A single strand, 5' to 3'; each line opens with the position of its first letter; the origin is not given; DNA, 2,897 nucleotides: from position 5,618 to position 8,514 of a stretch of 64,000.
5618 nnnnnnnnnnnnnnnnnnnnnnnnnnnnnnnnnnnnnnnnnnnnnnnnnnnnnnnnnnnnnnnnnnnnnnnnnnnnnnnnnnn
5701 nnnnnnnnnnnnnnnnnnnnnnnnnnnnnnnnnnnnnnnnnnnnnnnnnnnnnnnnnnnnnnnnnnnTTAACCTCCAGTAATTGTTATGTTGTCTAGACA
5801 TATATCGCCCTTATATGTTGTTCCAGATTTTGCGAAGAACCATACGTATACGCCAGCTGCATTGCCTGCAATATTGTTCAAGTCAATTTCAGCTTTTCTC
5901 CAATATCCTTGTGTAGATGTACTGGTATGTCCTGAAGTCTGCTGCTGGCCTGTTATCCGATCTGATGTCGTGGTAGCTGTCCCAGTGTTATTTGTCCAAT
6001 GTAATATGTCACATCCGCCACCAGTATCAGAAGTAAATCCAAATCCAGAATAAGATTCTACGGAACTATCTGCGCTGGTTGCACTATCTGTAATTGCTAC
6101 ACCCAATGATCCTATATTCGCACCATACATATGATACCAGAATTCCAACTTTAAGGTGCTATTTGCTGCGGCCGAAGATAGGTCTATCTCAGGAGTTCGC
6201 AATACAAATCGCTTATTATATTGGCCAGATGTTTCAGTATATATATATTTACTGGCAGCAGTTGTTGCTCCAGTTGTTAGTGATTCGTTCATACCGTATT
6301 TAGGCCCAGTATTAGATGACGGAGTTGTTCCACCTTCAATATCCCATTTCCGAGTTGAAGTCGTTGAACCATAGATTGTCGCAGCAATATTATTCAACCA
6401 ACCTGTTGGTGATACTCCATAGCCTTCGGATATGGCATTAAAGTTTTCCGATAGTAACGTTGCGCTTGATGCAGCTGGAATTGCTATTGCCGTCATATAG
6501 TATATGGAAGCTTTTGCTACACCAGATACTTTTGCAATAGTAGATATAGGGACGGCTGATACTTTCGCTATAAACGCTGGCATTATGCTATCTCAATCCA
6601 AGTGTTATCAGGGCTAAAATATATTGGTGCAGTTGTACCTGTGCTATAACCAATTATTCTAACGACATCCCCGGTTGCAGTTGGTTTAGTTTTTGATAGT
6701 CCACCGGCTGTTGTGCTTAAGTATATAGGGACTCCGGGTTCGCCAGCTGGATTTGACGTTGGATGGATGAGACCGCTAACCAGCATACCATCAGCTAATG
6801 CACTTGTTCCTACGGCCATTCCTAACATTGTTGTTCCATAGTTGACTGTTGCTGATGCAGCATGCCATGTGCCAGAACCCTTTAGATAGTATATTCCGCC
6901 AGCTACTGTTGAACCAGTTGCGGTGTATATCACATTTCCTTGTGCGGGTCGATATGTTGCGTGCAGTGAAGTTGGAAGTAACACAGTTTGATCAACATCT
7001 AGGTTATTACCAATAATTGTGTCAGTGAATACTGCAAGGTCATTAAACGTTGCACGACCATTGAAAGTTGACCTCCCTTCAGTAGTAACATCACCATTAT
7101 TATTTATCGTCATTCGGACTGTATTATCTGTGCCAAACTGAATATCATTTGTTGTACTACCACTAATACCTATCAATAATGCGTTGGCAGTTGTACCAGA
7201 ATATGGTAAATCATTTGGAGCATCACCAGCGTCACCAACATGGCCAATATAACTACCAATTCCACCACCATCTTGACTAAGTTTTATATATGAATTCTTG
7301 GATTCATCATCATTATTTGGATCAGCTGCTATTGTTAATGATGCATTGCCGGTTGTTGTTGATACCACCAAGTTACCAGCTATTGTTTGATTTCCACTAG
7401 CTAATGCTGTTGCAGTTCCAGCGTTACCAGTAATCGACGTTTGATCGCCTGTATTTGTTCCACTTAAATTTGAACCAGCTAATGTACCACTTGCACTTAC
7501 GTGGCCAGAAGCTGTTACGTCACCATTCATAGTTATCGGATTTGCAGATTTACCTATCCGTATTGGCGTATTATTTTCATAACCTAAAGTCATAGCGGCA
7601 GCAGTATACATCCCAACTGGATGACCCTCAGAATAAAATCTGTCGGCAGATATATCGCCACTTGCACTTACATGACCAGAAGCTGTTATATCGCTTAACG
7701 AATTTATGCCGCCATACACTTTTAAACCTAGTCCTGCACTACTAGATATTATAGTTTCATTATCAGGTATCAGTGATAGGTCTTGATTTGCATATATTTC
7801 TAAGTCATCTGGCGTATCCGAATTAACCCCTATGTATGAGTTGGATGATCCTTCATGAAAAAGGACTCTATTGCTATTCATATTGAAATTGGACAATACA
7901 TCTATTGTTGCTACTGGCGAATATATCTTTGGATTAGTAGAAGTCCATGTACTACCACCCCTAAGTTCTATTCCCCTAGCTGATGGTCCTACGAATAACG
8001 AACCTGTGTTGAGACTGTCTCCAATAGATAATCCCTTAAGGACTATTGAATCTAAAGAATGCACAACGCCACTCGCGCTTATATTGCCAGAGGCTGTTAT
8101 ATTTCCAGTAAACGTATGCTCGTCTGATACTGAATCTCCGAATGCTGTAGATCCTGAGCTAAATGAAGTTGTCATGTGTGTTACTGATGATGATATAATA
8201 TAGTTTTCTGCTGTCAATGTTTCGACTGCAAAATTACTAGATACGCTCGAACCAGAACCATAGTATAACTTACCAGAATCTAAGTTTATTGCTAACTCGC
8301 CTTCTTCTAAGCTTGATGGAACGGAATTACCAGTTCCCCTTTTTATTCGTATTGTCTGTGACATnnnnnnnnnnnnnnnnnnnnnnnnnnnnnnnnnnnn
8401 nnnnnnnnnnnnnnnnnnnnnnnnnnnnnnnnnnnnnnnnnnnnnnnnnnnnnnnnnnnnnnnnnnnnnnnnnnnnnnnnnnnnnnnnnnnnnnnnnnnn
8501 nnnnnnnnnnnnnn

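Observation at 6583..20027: Paralogous family of fibre proteins built from shuffled modules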

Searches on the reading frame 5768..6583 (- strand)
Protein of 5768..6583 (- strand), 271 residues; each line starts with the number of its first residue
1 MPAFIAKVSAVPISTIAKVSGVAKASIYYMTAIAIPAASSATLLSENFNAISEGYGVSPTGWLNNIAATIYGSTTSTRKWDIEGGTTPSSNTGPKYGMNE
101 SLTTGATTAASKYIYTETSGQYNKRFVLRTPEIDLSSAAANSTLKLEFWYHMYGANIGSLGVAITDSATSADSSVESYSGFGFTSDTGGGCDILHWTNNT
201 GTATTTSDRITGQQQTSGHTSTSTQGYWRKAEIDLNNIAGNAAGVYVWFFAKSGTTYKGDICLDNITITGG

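Call 8: search_protein_families(library=pfam, proteins=[window:5768-6583:-], max_evalue=0.1)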
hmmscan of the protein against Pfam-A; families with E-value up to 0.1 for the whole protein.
window:5768-6583:- (271 aa): 1 family
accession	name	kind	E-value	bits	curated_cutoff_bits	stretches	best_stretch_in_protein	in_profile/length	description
PF00629.30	MAM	-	1.1e-12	48.5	26.4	2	74-180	15-109/158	MAM domain, meprin/A5/mu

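Call 9: search_protein_families(library=phrogs, proteins=[window:5768-6583:-], max_evalue=0.01)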
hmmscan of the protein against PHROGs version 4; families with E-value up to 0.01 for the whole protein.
window:5768-6583:- (271 aa): 0 families

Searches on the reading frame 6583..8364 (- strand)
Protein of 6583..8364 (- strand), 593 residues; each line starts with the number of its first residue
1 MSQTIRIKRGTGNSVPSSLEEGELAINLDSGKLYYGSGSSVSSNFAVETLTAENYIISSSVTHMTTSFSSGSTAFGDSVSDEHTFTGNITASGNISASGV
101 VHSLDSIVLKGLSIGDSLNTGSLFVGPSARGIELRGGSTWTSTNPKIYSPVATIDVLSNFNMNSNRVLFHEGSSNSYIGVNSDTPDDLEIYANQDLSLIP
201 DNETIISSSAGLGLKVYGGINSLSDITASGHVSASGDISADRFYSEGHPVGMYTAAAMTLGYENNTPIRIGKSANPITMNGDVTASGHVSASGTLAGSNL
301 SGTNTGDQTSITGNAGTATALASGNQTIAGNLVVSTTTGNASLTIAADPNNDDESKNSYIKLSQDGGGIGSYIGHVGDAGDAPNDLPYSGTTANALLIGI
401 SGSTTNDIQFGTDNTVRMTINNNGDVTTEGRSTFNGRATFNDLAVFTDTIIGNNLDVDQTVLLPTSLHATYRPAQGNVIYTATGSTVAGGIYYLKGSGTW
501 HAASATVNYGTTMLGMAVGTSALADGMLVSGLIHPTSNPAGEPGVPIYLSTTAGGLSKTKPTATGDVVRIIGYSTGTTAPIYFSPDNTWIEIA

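Call 8: search_protein_families(library=pfam, proteins=[window:6583-8364:-], max_evalue=0.1)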
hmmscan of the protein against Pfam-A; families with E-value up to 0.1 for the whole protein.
window:6583-8364:- (593 aa): 1 family
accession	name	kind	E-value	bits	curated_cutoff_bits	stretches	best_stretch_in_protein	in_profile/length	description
PF18454.7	Mtd_N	-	0.00014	22.2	26.3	1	5-40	1-37/37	Major tropism determinant N-terminal domain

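Call 9: search_protein_families(library=phrogs, proteins=[window:6583-8364:-], max_evalue=0.01)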
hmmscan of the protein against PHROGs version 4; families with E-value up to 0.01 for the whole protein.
window:6583-8364:- (593 aa): 1 family
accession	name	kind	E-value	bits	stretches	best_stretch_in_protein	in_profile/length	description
phrog_12121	-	unknown function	0.0067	17.4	1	542-574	116-147/165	-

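Call 27: find_homologous_proteins(query=window:6583-8364:-)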
Query window:6583-8364:- (593 aa): 616 proteins with E <= 0.001 among 8000 candidates; the best 120 are listed.
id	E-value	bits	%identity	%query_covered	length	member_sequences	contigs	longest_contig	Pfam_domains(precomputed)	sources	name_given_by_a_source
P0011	0.0e+0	1257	100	100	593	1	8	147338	-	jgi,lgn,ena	-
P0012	6.6e-87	311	53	41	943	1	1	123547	-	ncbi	-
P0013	2.7e-71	259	54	22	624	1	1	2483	-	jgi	jgi:trimeric autotransporter adhesin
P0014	8.2e-69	251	77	17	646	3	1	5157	PF18454.8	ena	-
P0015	5.4e-67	245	72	17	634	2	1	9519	-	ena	-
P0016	5.6e-67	245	69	17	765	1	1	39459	-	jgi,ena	jgi:hypothetical protein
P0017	4.3e-66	242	47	20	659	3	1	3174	PF18454.8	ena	-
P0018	6.9e-66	241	66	17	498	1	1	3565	PF18454.8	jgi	jgi:hypothetical protein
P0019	1.1e-65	241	44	52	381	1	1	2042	-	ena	-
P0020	3.5e-63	232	33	100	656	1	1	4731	-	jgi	-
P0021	3.9e-62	229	39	58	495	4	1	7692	-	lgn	-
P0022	1.1e-61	228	35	99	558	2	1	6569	-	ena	-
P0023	6.0e-59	219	35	56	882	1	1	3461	-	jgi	-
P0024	8.4e-59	218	34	99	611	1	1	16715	-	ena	-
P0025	1.3e-58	217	78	18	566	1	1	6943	-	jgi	jgi:hypothetical protein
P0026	1.8e-58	217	37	40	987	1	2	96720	PF18454.8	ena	-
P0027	4.1e-58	216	40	55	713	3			PF18454.8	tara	tara:strand:- start:1240 stop:3381 length:2142 start_codon:yes stop_codon:yes gene_type:complete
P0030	1.8e-57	214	36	51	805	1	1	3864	PF18454.8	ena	-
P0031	2.8e-57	213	41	23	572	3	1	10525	PF18454.8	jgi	-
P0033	8.9e-57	211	38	56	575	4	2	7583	PF18454.8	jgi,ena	-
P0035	2.5e-56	210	78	18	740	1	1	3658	PF18454.8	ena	-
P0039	3.5e-55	206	37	72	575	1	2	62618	PF18454.8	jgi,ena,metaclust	metaclust:\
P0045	8.2e-54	202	57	23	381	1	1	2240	PF18454.8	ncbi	-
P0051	1.5e-49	188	34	56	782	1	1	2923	PF18454.8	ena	-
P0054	5.5e-49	186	78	18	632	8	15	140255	-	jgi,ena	-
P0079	1.6e-45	174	40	49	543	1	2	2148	PF18454.8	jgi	-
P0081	5.2e-45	173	63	17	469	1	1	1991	PF18454.8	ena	-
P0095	5.4e-43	166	66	17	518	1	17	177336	-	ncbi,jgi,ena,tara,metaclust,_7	tara:strand:+ start:9508 stop:11064 length:1557 start_codon:yes stop_codon:yes gene_type:complete|me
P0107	5.8e-40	156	38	49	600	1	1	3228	PF18454.8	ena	-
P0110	1.0e-39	155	39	62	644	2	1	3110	PF18454.8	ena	-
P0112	8.0e-39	152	78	18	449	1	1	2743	PF18454.8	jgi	jgi:hypothetical protein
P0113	1.0e-38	152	78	18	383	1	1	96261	PF18454.8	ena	-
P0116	1.7e-37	148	77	18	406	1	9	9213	PF18454.8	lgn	-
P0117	6.6e-37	146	59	17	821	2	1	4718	PF18454.8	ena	-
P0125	5.6e-34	136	33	80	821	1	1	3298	PF18454.8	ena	-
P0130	3.8e-32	130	37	53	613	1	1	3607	PF18454.8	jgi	jgi:hypothetical protein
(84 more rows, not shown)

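Call 30: search_solved_structures(query=window:6583-8364:-, max_evalue=1, show_alignments=2)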
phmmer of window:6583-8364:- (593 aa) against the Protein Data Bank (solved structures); distinct sequences matched with E-value up to 1: 0.

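Call 38: search_dna_similar(query=window:6583-8364:-, collection=phages, mode=protein, max_rows=30, max_evalue=0.001)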
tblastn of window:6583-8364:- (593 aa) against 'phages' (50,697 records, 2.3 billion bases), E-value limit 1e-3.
Records with a match: 4; places in all: 4; records where one place covers at least 80% of the query: 0.
Best place of each record, by identity: <60% 4.
By first word of the organism name: Flavobacterium 4.
By host as written in the record: Flavobacterium sp. LMO8 4.
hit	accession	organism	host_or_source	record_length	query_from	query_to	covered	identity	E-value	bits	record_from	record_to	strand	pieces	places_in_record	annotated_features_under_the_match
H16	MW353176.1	Flavobacterium phage vB_FspM_immuto_3-5A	Flavobacterium sp. LMO8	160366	452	592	24%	39.6%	8e-16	87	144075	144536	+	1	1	tail fiber protein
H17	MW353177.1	Flavobacterium phage vB_FspM_immuto_13-6C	Flavobacterium sp. LMO8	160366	452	592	24%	39.6%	8e-16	87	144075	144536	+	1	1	tail fiber protein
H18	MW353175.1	Flavobacterium phage vB_FspM_immuto_2-6A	Flavobacterium sp. LMO8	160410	452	592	24%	39.6%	8e-16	87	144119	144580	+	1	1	tail fiber protein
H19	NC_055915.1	Flavobacterium phage vB_FspM_immuto_2-6A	Flavobacterium sp. LMO8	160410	452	592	24%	39.6%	8e-16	87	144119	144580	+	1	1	tail fiber protein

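Call 40: get_annotated_region(hit=H19, flank=15000)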
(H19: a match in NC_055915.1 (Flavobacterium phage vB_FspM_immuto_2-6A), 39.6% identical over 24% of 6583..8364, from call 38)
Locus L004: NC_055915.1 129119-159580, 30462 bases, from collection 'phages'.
description: Flavobacterium phage vB_FspM_immuto_2-6A, complete genome.
organism: Flavobacterium phage vB_FspM_immuto_2-6A (NCBI taxid 2801477)
taxonomy: Viruses; Duplodnaviria; Heunggongvirae; Uroviricota; Caudoviricetes; Immutovirus; Immutovirus immuto
host: Flavobacterium sp. LMO8; source: Baltic Sea mesocosm; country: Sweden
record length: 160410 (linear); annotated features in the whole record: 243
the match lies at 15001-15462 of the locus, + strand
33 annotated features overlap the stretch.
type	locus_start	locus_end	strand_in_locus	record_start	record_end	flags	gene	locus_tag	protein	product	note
CDS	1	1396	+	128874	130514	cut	-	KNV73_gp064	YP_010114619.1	hypothetical protein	-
CDS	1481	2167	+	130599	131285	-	-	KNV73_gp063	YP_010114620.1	PhoH-like phosphate starvation-inducible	Phosphate starvation-inducible protein, PhoH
CDS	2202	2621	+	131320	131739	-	-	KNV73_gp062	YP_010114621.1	hypothetical protein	-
CDS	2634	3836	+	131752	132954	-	-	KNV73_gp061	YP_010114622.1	putative head completion protein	-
CDS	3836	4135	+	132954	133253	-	-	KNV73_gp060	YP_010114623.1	hypothetical protein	-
CDS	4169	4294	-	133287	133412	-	-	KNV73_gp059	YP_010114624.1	hypothetical protein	-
CDS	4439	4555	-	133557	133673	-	-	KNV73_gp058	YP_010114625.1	hypothetical protein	-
CDS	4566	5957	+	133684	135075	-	-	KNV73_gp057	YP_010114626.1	hypothetical protein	-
CDS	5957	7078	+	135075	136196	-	-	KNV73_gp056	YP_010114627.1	hypothetical protein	-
CDS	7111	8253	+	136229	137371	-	-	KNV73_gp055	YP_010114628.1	virion structural protein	-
CDS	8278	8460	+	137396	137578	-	-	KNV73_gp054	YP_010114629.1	hypothetical protein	-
CDS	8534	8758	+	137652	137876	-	-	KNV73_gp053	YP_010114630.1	hypothetical protein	-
CDS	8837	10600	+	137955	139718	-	-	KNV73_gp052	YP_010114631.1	putative tail fiber-like protein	-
CDS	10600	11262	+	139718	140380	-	-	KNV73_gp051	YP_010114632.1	structural protein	-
CDS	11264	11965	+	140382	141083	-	-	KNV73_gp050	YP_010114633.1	structural protein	-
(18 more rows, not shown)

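Call 58: find_encoding_contigs(protein=P0054, flank=10000, max_places=1)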
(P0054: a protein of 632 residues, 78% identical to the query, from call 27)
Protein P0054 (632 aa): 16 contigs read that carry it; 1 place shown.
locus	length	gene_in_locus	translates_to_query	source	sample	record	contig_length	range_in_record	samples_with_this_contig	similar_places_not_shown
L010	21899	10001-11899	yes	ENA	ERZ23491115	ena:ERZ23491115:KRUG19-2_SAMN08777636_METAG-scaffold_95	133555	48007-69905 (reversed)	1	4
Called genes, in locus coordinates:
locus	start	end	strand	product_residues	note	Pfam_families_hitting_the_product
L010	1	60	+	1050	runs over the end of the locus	PF00149:Metallophos, PF12850:Metallophos_2 (weak), PF02463:SMC_N, PF13476:AAA_23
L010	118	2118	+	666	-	-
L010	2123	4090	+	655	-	-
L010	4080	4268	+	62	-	-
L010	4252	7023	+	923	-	-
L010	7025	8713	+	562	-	-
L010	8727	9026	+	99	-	-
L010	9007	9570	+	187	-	-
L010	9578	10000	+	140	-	-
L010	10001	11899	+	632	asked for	-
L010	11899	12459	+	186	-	PF27704:GuanidinoAc_N-MeTrfase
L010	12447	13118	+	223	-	-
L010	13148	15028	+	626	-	PF03029:ATP_bind_1 (faint), PF07931:CPT (faint), PF09848:SLFN-g3_helicase (faint), PF13207:AAA_17 (faint), PF13238:AAA_18 (faint), PF13245:AAA_19 (faint), PF06414:Zeta_toxin (weak), PF13671:AAA_33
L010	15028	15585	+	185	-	-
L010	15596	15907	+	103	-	-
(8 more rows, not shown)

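Call 59: find_encoding_contigs(protein=P0095, flank=10000, max_places=1)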
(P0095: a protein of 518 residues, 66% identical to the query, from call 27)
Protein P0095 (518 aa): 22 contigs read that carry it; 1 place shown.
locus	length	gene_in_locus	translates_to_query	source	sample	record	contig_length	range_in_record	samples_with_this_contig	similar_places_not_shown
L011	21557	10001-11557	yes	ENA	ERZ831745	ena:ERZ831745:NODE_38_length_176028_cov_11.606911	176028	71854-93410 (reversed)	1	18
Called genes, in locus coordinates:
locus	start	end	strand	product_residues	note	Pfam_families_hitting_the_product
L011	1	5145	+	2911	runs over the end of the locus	-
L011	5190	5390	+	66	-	-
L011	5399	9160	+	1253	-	-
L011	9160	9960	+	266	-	-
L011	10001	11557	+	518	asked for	-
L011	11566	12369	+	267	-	-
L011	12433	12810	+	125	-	-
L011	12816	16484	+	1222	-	-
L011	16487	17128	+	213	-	-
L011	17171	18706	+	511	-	-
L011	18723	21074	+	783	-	-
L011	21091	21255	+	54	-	-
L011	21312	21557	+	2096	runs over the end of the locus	-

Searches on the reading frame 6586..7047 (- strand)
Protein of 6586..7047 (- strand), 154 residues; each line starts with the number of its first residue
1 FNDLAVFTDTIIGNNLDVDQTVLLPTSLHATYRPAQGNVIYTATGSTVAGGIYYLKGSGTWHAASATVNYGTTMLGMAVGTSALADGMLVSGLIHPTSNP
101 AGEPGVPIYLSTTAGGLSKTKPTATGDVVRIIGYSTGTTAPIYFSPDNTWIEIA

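Call 77: search_protein_families(library=pfam, proteins=[window:6586-7047:-], max_evalue=1)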
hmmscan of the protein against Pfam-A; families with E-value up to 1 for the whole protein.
window:6586-7047:- (154 aa): 0 families

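Call 80: predict_structure(alignment_id=A3)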
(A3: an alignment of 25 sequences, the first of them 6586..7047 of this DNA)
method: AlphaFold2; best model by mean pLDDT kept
length: 154 residues; sequences in the alignment: 25
mean_pLDDT: 87.3   pTM: 0.81
mean pLDDT of the five models: 87.3, 86.4, 85.0, 84.8, 80.7
residues with pLDDT >= 90: 103; 70-90: 34; 50-70: 13; < 50: 4
segments of 3 or more residues with pLDDT < 50: 1-4
pLDDT, mean of each block of 10 residues (from residue 1): 51 69 75 88 95 94 89 91 96 92 93 95 95 91 93 91
secondary structure, 60 per line:
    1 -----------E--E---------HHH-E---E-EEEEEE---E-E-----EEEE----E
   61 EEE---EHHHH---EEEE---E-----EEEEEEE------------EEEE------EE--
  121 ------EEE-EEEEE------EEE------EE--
elements in order: E35-40 E52-55 E60-63 H68-71 E75-78 E88-94 E107-110 E127-129 E131-135 E142-144
